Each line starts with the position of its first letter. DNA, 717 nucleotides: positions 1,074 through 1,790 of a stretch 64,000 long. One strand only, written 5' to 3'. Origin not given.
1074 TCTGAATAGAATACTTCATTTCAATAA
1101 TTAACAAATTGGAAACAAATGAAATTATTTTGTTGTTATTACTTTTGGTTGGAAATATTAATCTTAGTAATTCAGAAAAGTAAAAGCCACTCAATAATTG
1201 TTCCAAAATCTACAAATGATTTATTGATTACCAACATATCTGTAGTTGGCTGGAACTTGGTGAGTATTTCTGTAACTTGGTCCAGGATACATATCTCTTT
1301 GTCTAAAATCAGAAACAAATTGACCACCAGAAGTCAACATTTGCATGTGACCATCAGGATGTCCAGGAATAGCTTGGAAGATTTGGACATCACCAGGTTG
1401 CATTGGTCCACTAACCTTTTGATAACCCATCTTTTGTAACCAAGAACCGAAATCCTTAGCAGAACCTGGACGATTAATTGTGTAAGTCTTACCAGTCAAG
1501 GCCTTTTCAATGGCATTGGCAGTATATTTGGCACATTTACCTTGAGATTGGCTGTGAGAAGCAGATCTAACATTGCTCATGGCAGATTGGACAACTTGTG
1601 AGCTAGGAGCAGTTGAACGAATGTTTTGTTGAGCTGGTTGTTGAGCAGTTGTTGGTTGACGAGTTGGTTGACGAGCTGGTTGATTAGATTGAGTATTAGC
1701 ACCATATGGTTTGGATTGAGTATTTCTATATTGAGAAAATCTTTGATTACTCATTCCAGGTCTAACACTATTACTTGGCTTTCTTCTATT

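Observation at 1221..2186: Secreted amoeba protein with a Tae4-like peptidoglycan-amidase domain (candidate 'domesticated amidase effector')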

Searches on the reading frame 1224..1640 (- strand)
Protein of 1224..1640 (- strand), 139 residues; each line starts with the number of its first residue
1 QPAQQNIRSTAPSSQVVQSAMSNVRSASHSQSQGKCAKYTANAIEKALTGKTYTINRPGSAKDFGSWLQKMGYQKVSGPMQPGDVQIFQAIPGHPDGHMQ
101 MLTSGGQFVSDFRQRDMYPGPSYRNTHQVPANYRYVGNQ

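Call 4: search_protein_families(library=pfam, proteins=[window:1224-1640:-], max_evalue=10)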
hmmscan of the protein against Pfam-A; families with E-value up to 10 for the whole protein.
window:1224-1640:- (139 aa): 3 families
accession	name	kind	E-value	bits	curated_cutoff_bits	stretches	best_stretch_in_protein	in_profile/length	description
PF05257.22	CHAP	-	0.00044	21.1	26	1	32-103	7-67/81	CHAP domain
PF14814.11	UB2H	-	0.015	15.8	27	1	58-86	6-34/85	Bifunctional transglycosylase second domain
PF01206.22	TusA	-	0.22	11.8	28.6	1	40-77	17-56/70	Sulfurtransferase TusA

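Call 5: find_homologous_proteins(query=window:1224-1640:-, max_evalue=0.001)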
Query window:1224-1640:- (139 aa): 1 proteins with E <= 0.001 among 3 candidates.
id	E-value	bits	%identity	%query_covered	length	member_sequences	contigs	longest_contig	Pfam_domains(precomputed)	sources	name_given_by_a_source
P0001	3.7e-62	226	79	91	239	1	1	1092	-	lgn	-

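Call 6: search_solved_structures(query=window:1224-1640:-, max_evalue=10, show_alignments=3)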
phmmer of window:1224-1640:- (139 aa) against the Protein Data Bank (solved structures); distinct sequences matched with E-value up to 10: 2.
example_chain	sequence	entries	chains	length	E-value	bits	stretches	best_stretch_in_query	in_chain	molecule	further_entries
4hz9_A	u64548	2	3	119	1.1e-18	71.1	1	26-135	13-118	Putative cytoplasmic protein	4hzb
5d74_A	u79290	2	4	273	0.54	13.8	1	60-123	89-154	Putative phage lysin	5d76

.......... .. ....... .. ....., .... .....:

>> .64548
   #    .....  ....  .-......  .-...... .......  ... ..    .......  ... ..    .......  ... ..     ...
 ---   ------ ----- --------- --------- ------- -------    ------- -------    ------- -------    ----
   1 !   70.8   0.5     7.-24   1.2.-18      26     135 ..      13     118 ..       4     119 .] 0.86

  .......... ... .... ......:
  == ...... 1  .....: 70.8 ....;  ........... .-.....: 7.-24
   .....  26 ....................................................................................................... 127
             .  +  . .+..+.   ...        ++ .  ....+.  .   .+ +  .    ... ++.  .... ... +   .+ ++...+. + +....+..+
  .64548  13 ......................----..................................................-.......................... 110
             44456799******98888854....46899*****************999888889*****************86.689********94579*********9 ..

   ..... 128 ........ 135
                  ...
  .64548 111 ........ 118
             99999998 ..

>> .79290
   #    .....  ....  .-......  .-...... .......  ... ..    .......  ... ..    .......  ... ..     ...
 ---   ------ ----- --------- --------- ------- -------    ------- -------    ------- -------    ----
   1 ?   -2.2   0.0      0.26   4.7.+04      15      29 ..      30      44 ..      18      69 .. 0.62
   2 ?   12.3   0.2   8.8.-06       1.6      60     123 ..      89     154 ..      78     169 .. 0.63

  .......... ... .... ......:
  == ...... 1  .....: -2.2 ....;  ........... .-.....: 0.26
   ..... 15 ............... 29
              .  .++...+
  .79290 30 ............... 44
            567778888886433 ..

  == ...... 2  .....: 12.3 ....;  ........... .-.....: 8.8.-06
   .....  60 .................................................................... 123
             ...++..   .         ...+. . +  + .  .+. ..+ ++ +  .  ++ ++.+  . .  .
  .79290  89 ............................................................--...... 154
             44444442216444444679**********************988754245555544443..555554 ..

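Call 22: find_encoding_contigs(protein=P0001, flank=5000, max_places=6)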
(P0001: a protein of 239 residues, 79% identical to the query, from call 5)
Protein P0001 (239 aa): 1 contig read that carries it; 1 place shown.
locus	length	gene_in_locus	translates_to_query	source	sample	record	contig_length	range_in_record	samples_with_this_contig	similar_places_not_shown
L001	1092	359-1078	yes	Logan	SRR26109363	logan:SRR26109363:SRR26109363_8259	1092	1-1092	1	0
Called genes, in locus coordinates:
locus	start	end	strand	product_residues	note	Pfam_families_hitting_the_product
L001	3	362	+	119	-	?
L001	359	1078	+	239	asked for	-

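Call 24: search_protein_families(library=ncbifam, proteins=[window:1224-1580:-], max_evalue=10)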
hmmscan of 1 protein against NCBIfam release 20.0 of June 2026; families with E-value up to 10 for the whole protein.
window:1224-1580:- (119 aa): 0 families

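Call 41: search_protein_representatives(protein=window:1224-1580:-)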
Query: 119 residues. Proteins with E-value up to 0.001 (for the whole library): 879; up to 1e-10: 131; up to 1e-30: 3. The best 150 are listed.
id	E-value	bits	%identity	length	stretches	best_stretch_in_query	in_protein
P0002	2.8e-75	266.3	100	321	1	1-119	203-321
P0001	1.8e-59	215.3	80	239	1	1-118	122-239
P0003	3.6e-40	153.1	67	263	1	3-117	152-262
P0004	2.7e-27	111.6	55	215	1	3-117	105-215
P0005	2.6e-24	102.0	58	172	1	11-110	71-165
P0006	2.7e-23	98.7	55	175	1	7-110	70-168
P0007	5.2e-21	91.3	48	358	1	11-117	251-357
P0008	9.6e-21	90.5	53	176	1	12-115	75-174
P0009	2.2e-19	86.1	49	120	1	8-113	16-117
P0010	2.0e-18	83.0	44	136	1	4-115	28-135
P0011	2.9e-17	79.3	45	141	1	9-114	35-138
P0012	8.7e-17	77.7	43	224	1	5-115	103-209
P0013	9.4e-17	77.6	43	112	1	24-115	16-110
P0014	1.1e-16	77.3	50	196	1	4-107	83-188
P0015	1.2e-16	77.2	38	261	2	11-106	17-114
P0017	2.2e-16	76.4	52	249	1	8-106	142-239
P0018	2.6e-16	76.2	46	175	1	10-118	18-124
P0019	3.3e-16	75.8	51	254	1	8-114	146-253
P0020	3.9e-16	75.6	47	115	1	12-115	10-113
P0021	5.1e-16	75.2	47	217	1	4-106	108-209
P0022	1.5e-15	73.7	46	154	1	33-116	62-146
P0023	2.1e-15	73.2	47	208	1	9-107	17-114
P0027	4.1e-15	72.3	54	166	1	6-95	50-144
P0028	4.9e-15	72.0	46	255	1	9-115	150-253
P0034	4.3e-14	69.0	44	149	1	8-114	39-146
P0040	8.2e-14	68.1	45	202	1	6-115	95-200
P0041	8.5e-14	68.1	47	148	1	4-107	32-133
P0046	1.0e-13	67.8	47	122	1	4-105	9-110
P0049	1.7e-13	67.1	55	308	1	14-104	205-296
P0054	3.2e-13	66.2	46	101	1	14-114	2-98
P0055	3.3e-13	66.2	42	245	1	6-105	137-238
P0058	4.4e-13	65.7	39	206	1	4-115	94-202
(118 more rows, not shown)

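Call 42: list_cluster_members(proteins=[P0002, P0003, P0004, P0005, P0006, P0007, P0008, P0009, P0010, P0012])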
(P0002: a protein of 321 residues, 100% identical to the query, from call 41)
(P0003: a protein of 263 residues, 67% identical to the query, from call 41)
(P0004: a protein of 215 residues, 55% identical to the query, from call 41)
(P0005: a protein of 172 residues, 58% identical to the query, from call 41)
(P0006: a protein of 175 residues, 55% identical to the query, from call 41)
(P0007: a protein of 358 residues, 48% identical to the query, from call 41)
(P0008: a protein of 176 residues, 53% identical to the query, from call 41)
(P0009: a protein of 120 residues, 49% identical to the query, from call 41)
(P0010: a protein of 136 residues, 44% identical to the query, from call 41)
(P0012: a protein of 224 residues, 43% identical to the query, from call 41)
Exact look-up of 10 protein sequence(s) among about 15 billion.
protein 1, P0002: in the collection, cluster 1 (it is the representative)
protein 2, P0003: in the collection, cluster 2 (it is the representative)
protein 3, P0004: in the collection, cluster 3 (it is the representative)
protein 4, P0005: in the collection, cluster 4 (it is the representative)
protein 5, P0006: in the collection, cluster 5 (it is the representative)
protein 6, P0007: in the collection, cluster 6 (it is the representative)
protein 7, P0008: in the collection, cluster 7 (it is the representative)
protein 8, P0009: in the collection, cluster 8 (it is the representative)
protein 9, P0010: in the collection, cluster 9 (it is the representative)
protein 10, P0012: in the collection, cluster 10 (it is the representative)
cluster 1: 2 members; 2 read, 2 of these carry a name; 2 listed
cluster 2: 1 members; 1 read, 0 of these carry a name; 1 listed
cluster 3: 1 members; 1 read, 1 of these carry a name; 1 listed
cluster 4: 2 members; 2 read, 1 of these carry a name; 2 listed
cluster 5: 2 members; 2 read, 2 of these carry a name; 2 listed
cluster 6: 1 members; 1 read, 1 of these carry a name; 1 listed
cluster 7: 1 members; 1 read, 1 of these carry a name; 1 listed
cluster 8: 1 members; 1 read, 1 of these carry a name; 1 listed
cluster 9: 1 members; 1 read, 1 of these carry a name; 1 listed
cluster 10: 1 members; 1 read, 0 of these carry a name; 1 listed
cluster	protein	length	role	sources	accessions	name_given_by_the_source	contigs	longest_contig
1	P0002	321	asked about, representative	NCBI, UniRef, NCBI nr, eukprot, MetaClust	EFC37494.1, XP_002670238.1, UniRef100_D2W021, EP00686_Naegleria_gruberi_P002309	predicted protein [Naegleria gruberi] | Predicted protein n=1 Tax=Naegleria gruberi TaxID=5762 RepID=D2W021_NAEGR | uncharacterized protein NAEGRDRAFT_74701 [Naegleria gruberi]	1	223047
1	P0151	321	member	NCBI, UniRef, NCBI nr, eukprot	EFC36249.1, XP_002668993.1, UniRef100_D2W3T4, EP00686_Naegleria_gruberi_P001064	predicted protein [Naegleria gruberi] | Predicted protein n=1 Tax=Naegleria gruberi TaxID=5762 RepID=D2W3T4_NAEGR | uncharacterized protein NAEGRDRAFT_76059 [Naegleria gruberi]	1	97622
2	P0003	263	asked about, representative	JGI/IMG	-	-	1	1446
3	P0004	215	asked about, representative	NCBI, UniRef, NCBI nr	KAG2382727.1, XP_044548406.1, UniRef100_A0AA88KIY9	hypothetical protein C9374_005307 [Naegleria lovaniensis] | Uncharacterized protein n=1 Tax=Naegleria lovaniensis TaxID=51637 RepID=A0AA88KIY9_NAELO | uncharacterized protein C9374_005307 [Naegleria lovaniensis]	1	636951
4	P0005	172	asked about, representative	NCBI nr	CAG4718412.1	unnamed protein product [Naegleria fowleri]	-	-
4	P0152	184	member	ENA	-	-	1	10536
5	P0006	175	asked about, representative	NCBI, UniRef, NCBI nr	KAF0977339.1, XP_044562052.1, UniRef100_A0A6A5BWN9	hypothetical protein FDP41_003331 [Naegleria fowleri] | Peptidase C51 domain-containing protein n=1 Tax=Naegleria fowleri TaxID=5763 ... | uncharacterized protein FDP41_003331 [Naegleria fowleri]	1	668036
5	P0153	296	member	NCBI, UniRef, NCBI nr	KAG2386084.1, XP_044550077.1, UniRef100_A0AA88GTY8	hypothetical protein C9374_002530 [Naegleria lovaniensis] | CHAP domain-containing protein n=1 Tax=Naegleria lovaniensis TaxID=51637 ... | uncharacterized protein C9374_002530 [Naegleria lovaniensis]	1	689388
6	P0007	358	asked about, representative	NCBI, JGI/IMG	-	hypothetical protein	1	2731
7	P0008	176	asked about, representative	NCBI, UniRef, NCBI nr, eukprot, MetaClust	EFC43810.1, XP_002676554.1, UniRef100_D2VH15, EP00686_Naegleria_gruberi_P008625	predicted protein [Naegleria gruberi] | Predicted protein n=1 Tax=Naegleria gruberi TaxID=5762 RepID=D2VH15_NAEGR | uncharacterized protein NAEGRDRAFT_68243 [Naegleria gruberi]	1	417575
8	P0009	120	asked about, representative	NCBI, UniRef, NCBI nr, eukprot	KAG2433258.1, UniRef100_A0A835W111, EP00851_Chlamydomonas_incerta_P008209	hypothetical protein HXX76_008326 [Chlamydomonas incerta] | CHAP domain-containing protein n=1 Tax=Chlamydomonas incerta TaxID=51695 ... | KAG2433258.1 hypothetical protein HXX76_008326 [Chlamydomonas incerta]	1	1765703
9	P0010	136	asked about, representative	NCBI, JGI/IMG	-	hypothetical protein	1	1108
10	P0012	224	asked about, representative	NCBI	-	-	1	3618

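Call 58: find_homologous_proteins(query=A1, max_evalue=0.00001)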
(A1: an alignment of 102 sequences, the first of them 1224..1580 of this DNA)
Query A1 (102 sequences) (119 aa, profile of the alignment): 40 proteins with E <= 0.00001 among 5924 candidates.
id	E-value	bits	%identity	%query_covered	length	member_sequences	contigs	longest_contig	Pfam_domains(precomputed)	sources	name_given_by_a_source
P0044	8.4e-55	204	46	72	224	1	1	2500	-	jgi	jgi:hypothetical protein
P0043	8.7e-55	204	44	76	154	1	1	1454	PF05257.23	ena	-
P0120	9.1e-55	203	37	94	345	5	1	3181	-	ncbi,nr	ncbi:MAG: RHS repeat-associated core domain-containing protein [Crenarchaeota archaeon]|nr:RHS repea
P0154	3.2e-52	195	36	85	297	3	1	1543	-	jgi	-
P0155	6.7e-52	194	40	93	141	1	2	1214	-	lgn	-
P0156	1.3e-51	193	38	86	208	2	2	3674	-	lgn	-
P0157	2.5e-51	192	37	79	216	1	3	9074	-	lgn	-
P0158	4.6e-51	191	40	87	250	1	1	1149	-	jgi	jgi:hypothetical protein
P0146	1.2e-50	190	38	93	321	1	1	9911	-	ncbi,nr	ncbi:MAG: hypothetical protein LT105_13430, partial [Lentimicrobium sp.]|nr:hypothetical protein [Le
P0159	4.5e-50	188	36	77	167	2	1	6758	-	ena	-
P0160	1.5e-49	186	37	97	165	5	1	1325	-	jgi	jgi:hypothetical protein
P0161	3.3e-49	185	38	86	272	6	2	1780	-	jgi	-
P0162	5.7e-49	185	40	96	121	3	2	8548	-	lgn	-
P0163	7.2e-49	184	35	86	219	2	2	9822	-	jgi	jgi:hypothetical protein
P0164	8.7e-49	184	36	88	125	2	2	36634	-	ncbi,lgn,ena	-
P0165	8.9e-49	184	40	96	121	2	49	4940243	-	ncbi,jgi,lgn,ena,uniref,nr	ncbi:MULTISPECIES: hypothetical protein [Rahnella]|jgi:hypothetical protein|uniref:hypothetical prot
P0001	1.8e-47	180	80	99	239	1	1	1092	-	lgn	-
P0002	1.2e-46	177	100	100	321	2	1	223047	-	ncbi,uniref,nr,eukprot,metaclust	ncbi:predicted protein [Naegleria gruberi]|uniref:Predicted protein n=1 Tax=Naegleria gruberi TaxID=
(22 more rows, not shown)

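Call 59: find_encoding_contigs(protein=P0165, flank=8000, max_places=3)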
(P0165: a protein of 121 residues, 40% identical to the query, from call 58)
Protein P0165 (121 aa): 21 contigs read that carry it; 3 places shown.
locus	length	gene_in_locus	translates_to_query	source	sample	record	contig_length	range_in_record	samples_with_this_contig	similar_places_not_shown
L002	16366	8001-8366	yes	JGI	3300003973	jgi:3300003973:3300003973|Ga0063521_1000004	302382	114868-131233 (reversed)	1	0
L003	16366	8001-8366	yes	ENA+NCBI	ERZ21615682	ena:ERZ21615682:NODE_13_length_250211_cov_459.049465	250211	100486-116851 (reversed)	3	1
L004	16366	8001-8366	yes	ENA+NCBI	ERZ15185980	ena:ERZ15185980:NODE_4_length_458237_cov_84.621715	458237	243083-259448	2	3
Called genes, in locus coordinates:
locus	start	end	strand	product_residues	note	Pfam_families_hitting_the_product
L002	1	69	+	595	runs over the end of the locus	PF00128:Alpha-amylase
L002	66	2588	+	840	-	PF00128:Alpha-amylase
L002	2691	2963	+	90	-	PF05532:CsbD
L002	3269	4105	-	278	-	PF00561:Abhydrolase_1, PF12146:Hydrolase_4, PF12697:Abhydrolase_6, PF00326:Peptidase_S9 (weak)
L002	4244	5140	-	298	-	PF00126:HTH_1, PF03466:LysR_substrate (weak)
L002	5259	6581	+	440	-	PF00144:Beta-lactamase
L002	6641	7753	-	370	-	PF21088:MS_channel_1st, PF00924:MS_channel_2nd, PF21082:MS_channel_3rd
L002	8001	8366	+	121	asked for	-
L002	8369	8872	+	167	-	PF12883:DUF3828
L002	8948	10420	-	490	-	PF00282:Pyridoxal_deC, PF01212:Beta_elim_lyase, PF05889:SepSecS (faint)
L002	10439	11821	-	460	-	PF00202:Aminotran_3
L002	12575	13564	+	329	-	PF00248:Aldo_ket_red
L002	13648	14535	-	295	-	PF00144:Beta-lactamase, PF13354:Beta-lactamase2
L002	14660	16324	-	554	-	PF12729:4HB_MCP_1, PF00672:HAMP, PF00015:MCPsignal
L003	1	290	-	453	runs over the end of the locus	PF13229:Beta_helix (faint), PF05048:NosD, PF18835:Beta_helix_2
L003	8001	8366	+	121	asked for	-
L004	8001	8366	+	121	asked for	-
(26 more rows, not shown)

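Call 61: search_solved_structures(query=L002:8369-8869:+, max_evalue=0.01)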
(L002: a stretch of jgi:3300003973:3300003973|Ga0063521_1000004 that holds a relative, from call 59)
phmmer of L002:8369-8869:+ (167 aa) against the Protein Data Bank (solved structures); distinct sequences matched with E-value up to 0.01: 1.
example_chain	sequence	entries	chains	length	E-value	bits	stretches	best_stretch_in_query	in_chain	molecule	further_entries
4hz9_B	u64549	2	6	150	7.6e-07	32.3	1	30-142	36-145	Putative periplasmic protein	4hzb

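Call 62: search_solved_structures(query=A2, max_evalue=10)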
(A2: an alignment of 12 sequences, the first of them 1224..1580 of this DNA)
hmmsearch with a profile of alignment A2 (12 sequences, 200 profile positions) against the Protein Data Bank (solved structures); distinct sequences matched with E-value up to 10: 4.
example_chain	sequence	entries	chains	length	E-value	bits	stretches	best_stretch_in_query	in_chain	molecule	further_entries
4hz9_A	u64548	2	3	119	1.5e-50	174.9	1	77-189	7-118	Putative cytoplasmic protein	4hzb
8tw1_A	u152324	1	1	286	0.00082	22.4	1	86-194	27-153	Endolysin Lys2972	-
8z5g_A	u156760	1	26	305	0.024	17.6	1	33-127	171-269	Protein QmcA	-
5d74_A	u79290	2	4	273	0.24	14.3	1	111-157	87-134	Putative phage lysin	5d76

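Call 63: predict_structure(alignment_id=A1)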
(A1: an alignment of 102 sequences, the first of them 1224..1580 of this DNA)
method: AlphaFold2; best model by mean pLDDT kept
length: 119 residues; sequences in the alignment: 102
mean_pLDDT: 94.3   pTM: 0.87
mean pLDDT of the five models: 94.3, 93.5, 92.6, 91.9, 90.8
residues with pLDDT >= 90: 105; 70-90: 13; 50-70: 1; < 50: 0
segments of 3 or more residues with pLDDT < 50: none
pLDDT, mean of each block of 10 residues (from residue 1): 84 96 93 90 97 97 98 98 97 96 96 90
secondary structure, 60 per line:
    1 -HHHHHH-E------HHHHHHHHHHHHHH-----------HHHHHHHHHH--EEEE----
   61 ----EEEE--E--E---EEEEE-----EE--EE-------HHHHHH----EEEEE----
elements in order: H2-7 H16-29 H41-50 E53-56 E65-68 E78-82 H101-106 E111-115
